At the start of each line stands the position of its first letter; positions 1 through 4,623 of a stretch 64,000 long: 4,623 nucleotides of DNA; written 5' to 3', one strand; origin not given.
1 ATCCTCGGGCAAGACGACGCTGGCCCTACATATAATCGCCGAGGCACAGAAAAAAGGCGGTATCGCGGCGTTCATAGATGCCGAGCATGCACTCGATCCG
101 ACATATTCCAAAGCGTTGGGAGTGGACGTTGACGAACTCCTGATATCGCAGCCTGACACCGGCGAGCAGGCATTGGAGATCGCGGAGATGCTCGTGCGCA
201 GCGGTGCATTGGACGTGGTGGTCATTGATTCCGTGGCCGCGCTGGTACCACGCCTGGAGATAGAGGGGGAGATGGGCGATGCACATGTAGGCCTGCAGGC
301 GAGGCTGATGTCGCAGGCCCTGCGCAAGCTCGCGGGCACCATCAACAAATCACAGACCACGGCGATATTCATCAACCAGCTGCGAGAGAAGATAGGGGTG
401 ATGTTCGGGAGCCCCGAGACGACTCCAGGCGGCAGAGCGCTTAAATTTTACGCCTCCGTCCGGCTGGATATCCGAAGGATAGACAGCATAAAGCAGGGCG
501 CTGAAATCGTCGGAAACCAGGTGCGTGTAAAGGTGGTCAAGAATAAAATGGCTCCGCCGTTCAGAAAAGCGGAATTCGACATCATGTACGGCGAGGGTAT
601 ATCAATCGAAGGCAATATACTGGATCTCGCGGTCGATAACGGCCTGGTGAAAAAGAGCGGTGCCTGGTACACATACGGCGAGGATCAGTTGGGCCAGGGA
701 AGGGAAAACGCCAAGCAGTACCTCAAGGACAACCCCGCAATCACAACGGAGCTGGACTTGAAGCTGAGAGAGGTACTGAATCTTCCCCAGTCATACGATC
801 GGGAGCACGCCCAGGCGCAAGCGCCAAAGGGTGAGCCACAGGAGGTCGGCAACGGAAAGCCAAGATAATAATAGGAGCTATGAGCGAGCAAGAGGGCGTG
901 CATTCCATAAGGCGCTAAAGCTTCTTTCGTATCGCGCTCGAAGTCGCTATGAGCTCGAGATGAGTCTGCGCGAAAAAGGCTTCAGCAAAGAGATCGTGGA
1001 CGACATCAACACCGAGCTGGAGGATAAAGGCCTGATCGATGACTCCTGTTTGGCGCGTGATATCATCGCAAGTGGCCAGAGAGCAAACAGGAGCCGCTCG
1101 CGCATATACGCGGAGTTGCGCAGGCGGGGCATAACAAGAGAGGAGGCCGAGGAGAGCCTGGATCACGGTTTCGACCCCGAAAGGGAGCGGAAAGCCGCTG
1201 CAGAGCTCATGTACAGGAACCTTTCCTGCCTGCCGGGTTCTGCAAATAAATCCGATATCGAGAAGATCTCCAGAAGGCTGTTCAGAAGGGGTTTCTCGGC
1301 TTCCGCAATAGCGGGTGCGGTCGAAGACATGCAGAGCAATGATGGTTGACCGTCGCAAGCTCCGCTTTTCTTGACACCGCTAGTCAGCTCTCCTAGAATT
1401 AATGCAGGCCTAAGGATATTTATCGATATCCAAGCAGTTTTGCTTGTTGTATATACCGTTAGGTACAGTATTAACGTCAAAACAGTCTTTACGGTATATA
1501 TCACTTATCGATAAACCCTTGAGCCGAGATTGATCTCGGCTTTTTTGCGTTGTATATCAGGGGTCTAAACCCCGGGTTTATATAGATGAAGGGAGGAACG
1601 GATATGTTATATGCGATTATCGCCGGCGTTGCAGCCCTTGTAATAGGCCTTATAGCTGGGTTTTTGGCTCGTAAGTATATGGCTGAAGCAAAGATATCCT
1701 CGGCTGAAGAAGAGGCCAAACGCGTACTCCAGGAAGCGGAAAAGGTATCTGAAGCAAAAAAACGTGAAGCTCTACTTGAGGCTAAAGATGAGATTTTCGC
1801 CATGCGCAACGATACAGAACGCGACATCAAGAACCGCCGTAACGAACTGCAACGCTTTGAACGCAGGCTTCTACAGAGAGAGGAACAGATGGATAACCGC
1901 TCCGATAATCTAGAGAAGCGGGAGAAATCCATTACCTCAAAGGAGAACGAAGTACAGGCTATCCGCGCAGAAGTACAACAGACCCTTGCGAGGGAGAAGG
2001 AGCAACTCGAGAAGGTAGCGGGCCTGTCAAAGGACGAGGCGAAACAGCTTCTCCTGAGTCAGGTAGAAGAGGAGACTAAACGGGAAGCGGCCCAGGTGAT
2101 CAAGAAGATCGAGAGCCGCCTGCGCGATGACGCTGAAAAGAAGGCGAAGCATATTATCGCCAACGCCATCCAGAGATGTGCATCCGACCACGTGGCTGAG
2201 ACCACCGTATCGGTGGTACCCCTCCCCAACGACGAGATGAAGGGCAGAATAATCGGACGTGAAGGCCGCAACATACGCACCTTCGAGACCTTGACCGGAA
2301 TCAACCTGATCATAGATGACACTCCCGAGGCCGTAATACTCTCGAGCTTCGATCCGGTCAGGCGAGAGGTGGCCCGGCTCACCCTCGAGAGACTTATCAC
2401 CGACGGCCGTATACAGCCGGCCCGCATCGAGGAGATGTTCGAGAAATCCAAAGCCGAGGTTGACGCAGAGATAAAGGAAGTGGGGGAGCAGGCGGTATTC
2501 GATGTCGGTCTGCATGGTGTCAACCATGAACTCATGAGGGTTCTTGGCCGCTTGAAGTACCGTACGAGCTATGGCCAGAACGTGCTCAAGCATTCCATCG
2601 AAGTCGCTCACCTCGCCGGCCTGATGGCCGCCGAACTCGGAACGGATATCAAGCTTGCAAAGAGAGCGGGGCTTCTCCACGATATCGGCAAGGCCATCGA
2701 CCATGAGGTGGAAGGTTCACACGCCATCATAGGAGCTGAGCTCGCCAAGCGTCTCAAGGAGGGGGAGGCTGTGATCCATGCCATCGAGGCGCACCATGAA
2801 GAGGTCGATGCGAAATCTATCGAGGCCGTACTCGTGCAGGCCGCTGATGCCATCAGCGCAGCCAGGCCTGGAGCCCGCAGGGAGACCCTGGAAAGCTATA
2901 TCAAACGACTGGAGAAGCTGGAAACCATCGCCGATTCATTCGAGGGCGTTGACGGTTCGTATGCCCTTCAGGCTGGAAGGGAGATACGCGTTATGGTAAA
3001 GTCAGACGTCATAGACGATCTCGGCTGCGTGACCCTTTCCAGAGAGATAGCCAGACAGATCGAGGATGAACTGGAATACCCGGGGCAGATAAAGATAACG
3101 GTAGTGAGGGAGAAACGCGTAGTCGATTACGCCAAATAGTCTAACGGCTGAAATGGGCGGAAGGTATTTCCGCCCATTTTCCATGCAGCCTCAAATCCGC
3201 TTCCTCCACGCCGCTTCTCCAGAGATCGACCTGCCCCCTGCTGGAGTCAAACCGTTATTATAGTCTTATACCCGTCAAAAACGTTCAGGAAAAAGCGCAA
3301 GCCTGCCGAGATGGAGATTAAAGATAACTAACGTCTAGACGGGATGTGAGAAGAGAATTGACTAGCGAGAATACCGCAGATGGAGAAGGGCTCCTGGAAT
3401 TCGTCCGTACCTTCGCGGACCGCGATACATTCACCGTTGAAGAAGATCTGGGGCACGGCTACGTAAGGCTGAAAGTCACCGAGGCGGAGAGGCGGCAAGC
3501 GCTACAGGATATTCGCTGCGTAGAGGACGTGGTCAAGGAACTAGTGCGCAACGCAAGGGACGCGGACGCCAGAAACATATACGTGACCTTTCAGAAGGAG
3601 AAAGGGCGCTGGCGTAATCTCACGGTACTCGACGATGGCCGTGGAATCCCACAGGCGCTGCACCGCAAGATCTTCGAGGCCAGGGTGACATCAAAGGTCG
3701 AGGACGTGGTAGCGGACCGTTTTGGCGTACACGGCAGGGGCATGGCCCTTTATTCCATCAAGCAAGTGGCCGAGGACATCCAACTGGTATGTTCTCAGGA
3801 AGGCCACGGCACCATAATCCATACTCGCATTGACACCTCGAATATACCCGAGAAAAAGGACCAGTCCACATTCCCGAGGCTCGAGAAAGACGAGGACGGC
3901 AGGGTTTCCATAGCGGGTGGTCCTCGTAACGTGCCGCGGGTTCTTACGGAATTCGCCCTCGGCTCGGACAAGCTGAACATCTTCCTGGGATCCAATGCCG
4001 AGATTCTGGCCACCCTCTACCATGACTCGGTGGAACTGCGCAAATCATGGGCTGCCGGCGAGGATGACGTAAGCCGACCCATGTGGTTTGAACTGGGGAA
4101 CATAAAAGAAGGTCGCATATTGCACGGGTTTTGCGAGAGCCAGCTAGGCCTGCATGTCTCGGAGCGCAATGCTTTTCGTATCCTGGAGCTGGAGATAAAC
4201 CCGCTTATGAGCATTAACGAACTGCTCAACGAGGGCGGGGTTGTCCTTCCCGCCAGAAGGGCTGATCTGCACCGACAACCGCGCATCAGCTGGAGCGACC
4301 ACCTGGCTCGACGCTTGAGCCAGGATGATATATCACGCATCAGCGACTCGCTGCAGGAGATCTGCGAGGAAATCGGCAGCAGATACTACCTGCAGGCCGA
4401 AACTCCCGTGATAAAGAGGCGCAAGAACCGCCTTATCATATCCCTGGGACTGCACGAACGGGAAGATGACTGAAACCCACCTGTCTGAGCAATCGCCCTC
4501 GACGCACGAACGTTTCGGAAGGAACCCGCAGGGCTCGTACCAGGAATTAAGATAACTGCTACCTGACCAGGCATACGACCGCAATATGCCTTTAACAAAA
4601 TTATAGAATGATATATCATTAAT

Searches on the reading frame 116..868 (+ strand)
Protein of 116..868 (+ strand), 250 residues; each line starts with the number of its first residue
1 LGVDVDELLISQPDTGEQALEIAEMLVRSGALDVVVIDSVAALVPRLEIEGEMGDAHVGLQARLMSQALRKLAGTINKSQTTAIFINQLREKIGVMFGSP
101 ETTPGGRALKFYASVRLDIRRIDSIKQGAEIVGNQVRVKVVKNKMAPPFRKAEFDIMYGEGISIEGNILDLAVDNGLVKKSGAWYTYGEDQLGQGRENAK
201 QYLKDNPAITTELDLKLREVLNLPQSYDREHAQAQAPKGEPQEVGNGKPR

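Call 57: search_protein_families(library=pfam, proteins=[window:116-868:+], max_evalue=0.00001)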
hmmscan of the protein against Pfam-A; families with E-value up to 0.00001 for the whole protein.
window:116-868:+ (250 aa): 2 families
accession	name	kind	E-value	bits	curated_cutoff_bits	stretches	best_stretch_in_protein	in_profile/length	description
PF00154.27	RecA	-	2.1e-89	299.9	27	1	1-163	100-262/262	recA bacterial DNA recombination protein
PF21096.2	RecA_C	-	8.2e-25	87.1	27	1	166-221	1-56/57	RecA C-terminal domain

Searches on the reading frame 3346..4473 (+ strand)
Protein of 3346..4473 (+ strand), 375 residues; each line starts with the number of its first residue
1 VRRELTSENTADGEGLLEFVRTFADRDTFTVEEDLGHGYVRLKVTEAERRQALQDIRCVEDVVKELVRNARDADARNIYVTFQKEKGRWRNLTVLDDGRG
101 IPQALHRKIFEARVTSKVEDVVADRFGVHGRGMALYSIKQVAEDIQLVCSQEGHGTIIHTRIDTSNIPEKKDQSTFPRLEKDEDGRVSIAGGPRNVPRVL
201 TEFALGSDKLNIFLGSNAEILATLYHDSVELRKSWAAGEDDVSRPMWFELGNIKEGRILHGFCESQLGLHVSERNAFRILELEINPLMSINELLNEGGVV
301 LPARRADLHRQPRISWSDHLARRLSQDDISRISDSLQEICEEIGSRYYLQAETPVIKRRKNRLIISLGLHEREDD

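Call 54: search_protein_families(library=pfam, proteins=[window:3346-4473:+], max_evalue=0.00001)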
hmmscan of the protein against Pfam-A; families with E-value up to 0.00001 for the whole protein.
window:3346-4473:+ (375 aa): 2 families
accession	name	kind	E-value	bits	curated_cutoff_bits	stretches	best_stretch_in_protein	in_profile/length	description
PF02518.31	HATPase_c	-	5.4e-13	49.8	26.4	1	57-163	4-108/111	Histidine kinase-, DNA gyrase B-, and HSP90-like ATPase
PF13589.12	HATPase_c_3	-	1.1e-12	48.6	25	1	59-173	3-116/137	Histidine kinase-, DNA gyrase B-, and HSP90-like ATPase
